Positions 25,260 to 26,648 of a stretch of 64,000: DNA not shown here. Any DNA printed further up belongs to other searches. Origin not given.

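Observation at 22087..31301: Tandem core block: MTase - B12-rSAM - SPASM-rSAM - SPASM-rSAM - B12-rSAM - SPASM-rSAM - UPF0104 membrane protein - aminotransferase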

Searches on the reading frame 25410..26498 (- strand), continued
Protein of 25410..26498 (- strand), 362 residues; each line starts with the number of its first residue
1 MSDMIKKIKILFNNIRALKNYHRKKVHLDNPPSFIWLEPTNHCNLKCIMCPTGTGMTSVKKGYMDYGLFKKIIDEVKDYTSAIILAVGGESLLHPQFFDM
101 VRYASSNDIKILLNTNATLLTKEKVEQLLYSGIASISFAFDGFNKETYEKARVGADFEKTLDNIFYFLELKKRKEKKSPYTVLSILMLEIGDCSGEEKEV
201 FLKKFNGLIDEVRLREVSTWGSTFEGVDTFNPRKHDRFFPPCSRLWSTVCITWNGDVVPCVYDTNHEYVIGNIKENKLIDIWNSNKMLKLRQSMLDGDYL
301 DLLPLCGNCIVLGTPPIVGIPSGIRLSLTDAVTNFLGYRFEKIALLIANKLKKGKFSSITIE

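Call 28: find_encoding_contigs(protein=P0005, flank=10000, max_places=1)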
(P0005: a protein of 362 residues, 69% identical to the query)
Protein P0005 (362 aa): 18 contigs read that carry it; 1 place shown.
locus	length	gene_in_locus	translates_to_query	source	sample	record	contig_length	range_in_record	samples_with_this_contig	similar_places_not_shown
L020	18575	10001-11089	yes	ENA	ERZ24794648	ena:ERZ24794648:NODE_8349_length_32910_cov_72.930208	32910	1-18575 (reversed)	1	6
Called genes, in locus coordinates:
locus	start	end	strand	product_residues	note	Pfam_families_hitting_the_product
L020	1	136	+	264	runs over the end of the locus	PF00535:Glycos_transf_2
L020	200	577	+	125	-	PF10066:DUF2304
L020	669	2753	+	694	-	PF23914:TPR_CcmH_CycH (faint), PF13176:TPR_7 (faint), PF13428:TPR_14 (faint), PF13371:TPR_9 (weak), PF13424:TPR_12, PF14559:TPR_19 (weak), PF00515:TPR_1, PF07719:TPR_2, +4 more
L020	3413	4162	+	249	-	PF00483:NTP_transferase, PF12804:NTP_transf_3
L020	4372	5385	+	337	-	PF00288:GHMP_kinases_N, PF08544:GHMP_kinases_C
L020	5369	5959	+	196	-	PF13580:SIS_2, PF01380:SIS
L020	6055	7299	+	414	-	PF01041:DegT_DnrJ_EryC1, PF00155:Aminotran_1_2, PF01041:DegT_DnrJ_EryC1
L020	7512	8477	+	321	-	PF01073:3Beta_HSD, PF01370:Epimerase, PF13460:NAD_binding_10, PF16363:GDP_Man_Dehyd, PF07993:NAD_binding_4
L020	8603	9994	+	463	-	PF02310:B12-binding, PF04055:Radical_SAM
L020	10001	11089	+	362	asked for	PF04055:Radical_SAM, PF13186:SPASM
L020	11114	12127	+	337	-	PF04055:Radical_SAM, PF13186:SPASM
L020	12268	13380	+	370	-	PF04055:Radical_SAM, PF13186:SPASM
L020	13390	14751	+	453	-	PF02310:B12-binding, PF04055:Radical_SAM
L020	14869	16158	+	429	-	PF04055:Radical_SAM, PF13186:SPASM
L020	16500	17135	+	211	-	PF02698:DUF218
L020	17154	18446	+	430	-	PF13353:Fer4_12 (weak), PF04055:Radical_SAM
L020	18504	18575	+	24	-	?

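Call 29: find_encoding_contigs(protein=P0009, flank=10000, max_places=1)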
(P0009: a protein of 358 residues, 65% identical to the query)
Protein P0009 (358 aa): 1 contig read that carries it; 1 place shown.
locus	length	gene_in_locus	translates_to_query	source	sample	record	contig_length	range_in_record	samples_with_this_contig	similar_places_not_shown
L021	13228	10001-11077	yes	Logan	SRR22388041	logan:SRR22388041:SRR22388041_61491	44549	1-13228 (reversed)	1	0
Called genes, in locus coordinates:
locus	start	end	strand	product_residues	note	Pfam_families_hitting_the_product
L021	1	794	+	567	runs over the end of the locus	-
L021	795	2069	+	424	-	PF01041:DegT_DnrJ_EryC1, PF00155:Aminotran_1_2 (weak), PF01041:DegT_DnrJ_EryC1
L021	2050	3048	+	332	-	PF04055:Radical_SAM, PF13186:SPASM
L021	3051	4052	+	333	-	PF04055:Radical_SAM, PF13186:SPASM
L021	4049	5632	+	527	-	PF02310:B12-binding, PF04055:Radical_SAM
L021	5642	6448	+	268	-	PF13489:Methyltransf_23, PF08241:Methyltransf_11, PF08242:Methyltransf_12 (weak), PF13649:Methyltransf_25 (weak), PF13847:Methyltransf_31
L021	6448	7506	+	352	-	PF03706:LPG_synthase_TM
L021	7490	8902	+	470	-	PF02310:B12-binding, PF04055:Radical_SAM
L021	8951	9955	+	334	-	PF01073:3Beta_HSD, PF01370:Epimerase, PF03435:Sacchrp_dh_NADP (faint), PF04321:RmlD_sub_bind, PF05368:NmrA (weak), PF16363:GDP_Man_Dehyd, PF13460:NAD_binding_10, PF07993:NAD_binding_4 (weak)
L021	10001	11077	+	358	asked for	PF04055:Radical_SAM, PF13186:SPASM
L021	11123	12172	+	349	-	PF04055:Radical_SAM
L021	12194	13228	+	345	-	?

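Call 48: list_cluster_members(proteins=[P0001, P0121])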
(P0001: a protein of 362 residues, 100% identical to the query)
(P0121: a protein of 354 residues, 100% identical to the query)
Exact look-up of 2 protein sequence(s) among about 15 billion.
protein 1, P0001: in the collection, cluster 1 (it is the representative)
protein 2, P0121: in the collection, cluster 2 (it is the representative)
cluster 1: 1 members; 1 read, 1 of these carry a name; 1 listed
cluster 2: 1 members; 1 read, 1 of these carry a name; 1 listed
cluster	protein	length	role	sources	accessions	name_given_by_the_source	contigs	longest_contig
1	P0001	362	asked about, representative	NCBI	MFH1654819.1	MAG: radical SAM protein [Pseudomonadota bacterium]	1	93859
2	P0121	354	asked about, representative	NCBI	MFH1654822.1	MAG: lysylphosphatidylglycerol synthase transmembrane domain-containing protein ...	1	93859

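Call 86: find_encoding_contigs(protein=P0103, flank=10000, max_places=1)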
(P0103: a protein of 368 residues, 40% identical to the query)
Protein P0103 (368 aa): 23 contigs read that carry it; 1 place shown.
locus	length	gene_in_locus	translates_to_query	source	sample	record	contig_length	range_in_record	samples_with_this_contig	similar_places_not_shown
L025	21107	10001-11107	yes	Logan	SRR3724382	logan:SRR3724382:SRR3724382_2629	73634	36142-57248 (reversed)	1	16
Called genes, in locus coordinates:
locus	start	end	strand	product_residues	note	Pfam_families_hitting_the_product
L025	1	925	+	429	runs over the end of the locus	PF03721:UDPG_MGDP_dh_N, PF00984:UDPG_MGDP_dh, PF03720:UDPG_MGDP_dh_C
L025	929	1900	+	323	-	PF00535:Glycos_transf_2, PF13641:Glyco_tranf_2_3 (faint), PF13632:Glyco_trans_2_3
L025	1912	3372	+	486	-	PF02310:B12-binding (weak), PF04055:Radical_SAM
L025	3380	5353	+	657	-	PF00535:Glycos_transf_2, PF10111:Glyco_tranf_2_2, PF13641:Glyco_tranf_2_3, PF13439:Glyco_transf_4, PF13579:Glyco_trans_4_4, PF00534:Glycos_transf_1, PF13692:Glyco_trans_1_4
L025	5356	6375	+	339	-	PF04055:Radical_SAM, PF13186:SPASM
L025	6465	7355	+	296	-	PF13649:Methyltransf_25, PF13847:Methyltransf_31, PF08241:Methyltransf_11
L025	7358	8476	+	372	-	PF04055:Radical_SAM, PF13353:Fer4_12 (weak), PF13186:SPASM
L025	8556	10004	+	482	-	PF02310:B12-binding, PF04055:Radical_SAM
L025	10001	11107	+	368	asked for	PF04055:Radical_SAM, PF13186:SPASM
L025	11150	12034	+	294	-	PF05050:Methyltransf_21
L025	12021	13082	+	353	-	PF00535:Glycos_transf_2, PF10111:Glyco_tranf_2_2, PF13641:Glyco_tranf_2_3, PF13632:Glyco_trans_2_3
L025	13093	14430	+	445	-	PF13401:AAA_22 (faint), PF13521:AAA_28 (faint)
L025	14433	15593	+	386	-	PF00534:Glycos_transf_1, PF13692:Glyco_trans_1_4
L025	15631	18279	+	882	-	-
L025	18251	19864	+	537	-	PF02310:B12-binding, PF04055:Radical_SAM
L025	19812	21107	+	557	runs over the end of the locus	-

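Call 90: search_protein_representatives(protein=window:25410-26498:-)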
Query: 362 residues. Proteins with E-value up to 0.001 (for the whole library): 40163; up to 1e-10: 13835; up to 1e-30: 1189. The best 150 are listed.
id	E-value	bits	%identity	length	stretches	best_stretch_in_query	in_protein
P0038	5.9e-144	496.4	57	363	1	5-361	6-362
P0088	4.5e-104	365.2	55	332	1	6-293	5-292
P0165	5.4e-91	322.1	42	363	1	5-351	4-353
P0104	3.4e-76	273.5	43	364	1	4-339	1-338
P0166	3.1e-75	270.3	40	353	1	5-339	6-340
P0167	4.7e-71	256.6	38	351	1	3-342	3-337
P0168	4.9e-71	256.5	43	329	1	4-322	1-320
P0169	3.6e-70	253.6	38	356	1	5-340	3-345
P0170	4.1e-69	250.1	42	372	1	4-323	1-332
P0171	1.3e-68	248.5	42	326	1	17-322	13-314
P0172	2.6e-67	244.2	37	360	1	4-346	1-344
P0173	2.7e-66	240.9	41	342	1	24-311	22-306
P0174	6.6e-66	239.6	45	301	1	14-314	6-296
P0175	9.8e-65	235.8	39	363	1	4-352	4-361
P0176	8.0e-64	232.8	43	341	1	17-311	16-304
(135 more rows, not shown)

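Call 91: search_protein_families(library=ncbifam, proteins=[L020:3413-4162:+, L020:4372-5385:+, L020:5369-5959:+, L019:8919-9992:+], max_evalue=1e-10)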
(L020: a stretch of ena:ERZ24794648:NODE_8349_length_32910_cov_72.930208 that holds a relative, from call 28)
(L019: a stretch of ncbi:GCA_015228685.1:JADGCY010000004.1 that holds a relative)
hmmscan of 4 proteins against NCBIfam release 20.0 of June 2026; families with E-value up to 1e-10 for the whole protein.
L020:3413-4162:+ (249 aa): 12 families
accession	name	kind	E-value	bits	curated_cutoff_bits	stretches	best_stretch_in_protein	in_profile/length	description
NF052502.1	man1P_GTase_Rv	exception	3.6e-43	147.8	440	1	1-224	1-225/352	mannose-1-phosphate guanylyltransferase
NF049965.1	GlMnHpPGnyltfHddC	equivalog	2.1e-40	138.7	300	1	1-226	1-218/221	D-glycero-D-manno-heptose 1-phosphate guanosyltransferase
NF045761.1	NAMPUrTaseMurU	equivalog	4.4e-35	121.6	250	1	1-226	1-224/226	N-acetylmuramate alpha-1-phosphate uridylyltransferase MurU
TIGR03992.1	Arch_glmU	subfamily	6.3e-34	117.5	292.1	1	1-233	1-232/393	bifunctional sugar-1-phosphate nucleotidylyltransferase/acetyltransferase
NF041313.1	UDPGP_AglF_Halo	equivalog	5.2e-27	94.8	400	1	1-181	1-181/234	UTP--glucose-1-phosphate uridylyltransferase AglF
TIGR01208.1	rmlA_long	equivalog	3.5e-24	85.4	320.25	1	3-178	2-178/353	glucose-1-phosphate thymidylyltransferase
TIGR02623.1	G1P_cyt_trans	equivalog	2.1e-19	70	300.25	1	1-79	1-79/255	glucose-1-phosphate cytidylyltransferase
NF041173.1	Sug_nt_acttase_Thmprot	equivalog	2.2e-18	66.4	600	1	1-183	1-180/405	bifunctional sugar-1-phosphate nucleotidylyltransferase/acetyltransferase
TIGR01207.1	rmlA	equivalog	3.1e-13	49.5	360.65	1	3-180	2-181/286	glucose-1-phosphate thymidylyltransferase RfbA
TIGR01173.1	glmU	equivalog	1.7e-12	46.9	366.85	1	1-178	1-176/452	bifunctional UDP-N-acetylglucosamine diphosphorylase/glucosamine-1-phosphate N-acetyltransferase GlmU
NF045697.1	MurNAcPUrMurU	equivalog_domain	3.8e-12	46.1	370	1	4-226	1-225/229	N-acetylmuramate alpha-1-phosphate uridylyltransferase MurU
NF012024.0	PRK15480.1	equivalog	2.2e-11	43.4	588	1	3-180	6-185/292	glucose-1-phosphate thymidylyltransferase RfbA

L020:4372-5385:+ (337 aa): 9 families
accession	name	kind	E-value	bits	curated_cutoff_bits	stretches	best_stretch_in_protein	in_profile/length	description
NF049969.1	GlMnHpPKinHddA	equivalog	5.5e-69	233.2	600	1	2-328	3-333/338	D-glycero-D-manno-heptose 7-phosphate kinase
NF009948.0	PRK13412.1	equivalog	3.3e-29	101.2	721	1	2-303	610-939/974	bifunctional fucokinase/fucose-1-phosphate guanylyltransferase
TIGR00549.1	mevalon_kin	equivalog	1.2e-20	74.2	163.05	1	92-296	81-274/276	mevalonate kinase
NF003705.0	PRK05322.1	equivalog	7.2e-17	61.2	385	0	26-160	38-181/388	galactokinase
NF003036.0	PRK03926.1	equivalog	1.1e-16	60.8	403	1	89-329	73-297/302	mevalonate kinase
NF003006.0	PRK03817.1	equivalog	5.9e-15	55.1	443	0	213-314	228-328/352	galactokinase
TIGR00131.1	gal_kin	equivalog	2e-13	50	226.65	0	81-161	95-180/388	galactokinase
NF002288.1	PRK01212.1-4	equivalog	9.5e-12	44.5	194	1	81-313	66-280/303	homoserine kinase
NF001816.0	PRK00555.1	equivalog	1.6e-11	43.8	509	0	229-312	255-337/363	galactokinase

L020:5369-5959:+ (196 aa): 5 families
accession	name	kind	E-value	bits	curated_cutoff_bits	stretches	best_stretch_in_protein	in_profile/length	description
NF010546.0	PRK13936.1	equivalog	2.9e-30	105.5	276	1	16-193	15-193/197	phosphoheptose isomerase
TIGR00441.1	gmhA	equivalog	3.4e-29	101.9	209.45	1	36-188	2-153/154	D-sedoheptulose 7-phosphate isomerase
NF010547.0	PRK13938.1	equivalog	1.2e-27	96.8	320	1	20-193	20-192/196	D-sedoheptulose 7-phosphate isomerase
NF001628.0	PRK00414.1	equivalog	2.4e-21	76.2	265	1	21-190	20-188/192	D-sedoheptulose 7-phosphate isomerase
NF008138.0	PRK10886.1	equivalog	2.7e-19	69.7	352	1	31-179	27-177/196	DnaA initiator-associating protein DiaA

L019:8919-9992:+ (357 aa): 29 families (the best 25 are shown)
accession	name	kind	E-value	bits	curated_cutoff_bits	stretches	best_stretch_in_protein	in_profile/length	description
TIGR02109.1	PQQ_syn_pqqE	equivalog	2.1e-27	96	381.35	1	50-314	9-289/358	pyrroloquinoline quinone biosynthesis protein PqqE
TIGR02666.1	moaA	equivalog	1.8e-26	92.9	284.05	1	56-252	18-219/336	GTP 3',8-cyclase MoaA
TIGR02668.1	moaA_archaeal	equivalog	3.4e-26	91.9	325.25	1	44-238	6-200/303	GTP 3',8-cyclase MoaA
TIGR04055.1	rSAM_NirJ2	equivalog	4e-25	89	500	1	52-215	4-164/326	putative heme d1 biosynthesis radical SAM protein NirJ2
TIGR04545.1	rSAM_ahbD_hemeb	equivalog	1.1e-24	87.6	500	1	56-214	8-164/339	heme b synthase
NF001199.0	PRK00164.2-1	equivalog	1e-23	84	231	1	45-224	9-187/308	GTP 3',8-cyclase MoaA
TIGR04303.1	GeoRSP_rSAM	equivalog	1.2e-23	84.2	400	1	51-308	8-278/325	GeoRSP system radical SAM/SPASM protein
TIGR04053.2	TIGR04053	equivalog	4.2e-23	82.2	395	1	43-217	4-178/366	TIGR04053 family radical SAM/SPASM domain-containing protein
TIGR04054.1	rSAM_NirJ1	equivalog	1.8e-22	79.5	650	1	50-201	38-188/387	putative heme d1 biosynthesis radical SAM protein NirJ1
TIGR04546.1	rSAM_ahbC_deAc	equivalog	8.1e-22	77.5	650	1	43-198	36-188/390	12,18-didecarboxysiroheme deacetylase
TIGR04347.1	pseudo_SAM_Halo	equivalog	4.9e-21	75.4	525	1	44-195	36-184/390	TIGR04347 family pseudo-SAM/SPASM protein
TIGR04051.1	rSAM_NirJ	equivalog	1.2e-20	73.8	515.45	1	54-199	8-152/354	heme d1 biosynthesis radical SAM protein NirJ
TIGR04103.1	rSAM_nif11_3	equivalog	1.9e-19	69.6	725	1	54-189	11-144/412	nif11-class peptide radical SAM maturase 3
TIGR04403.1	rSAM_skfB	equivalog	2.5e-19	69.3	300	1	57-217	113-269/402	sporulation killing factor system radical SAM maturase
NF038283.1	viperin_w_prok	equivalog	2.8e-16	59.5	180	1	56-196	10-163/281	viperin family antiviral radical SAM protein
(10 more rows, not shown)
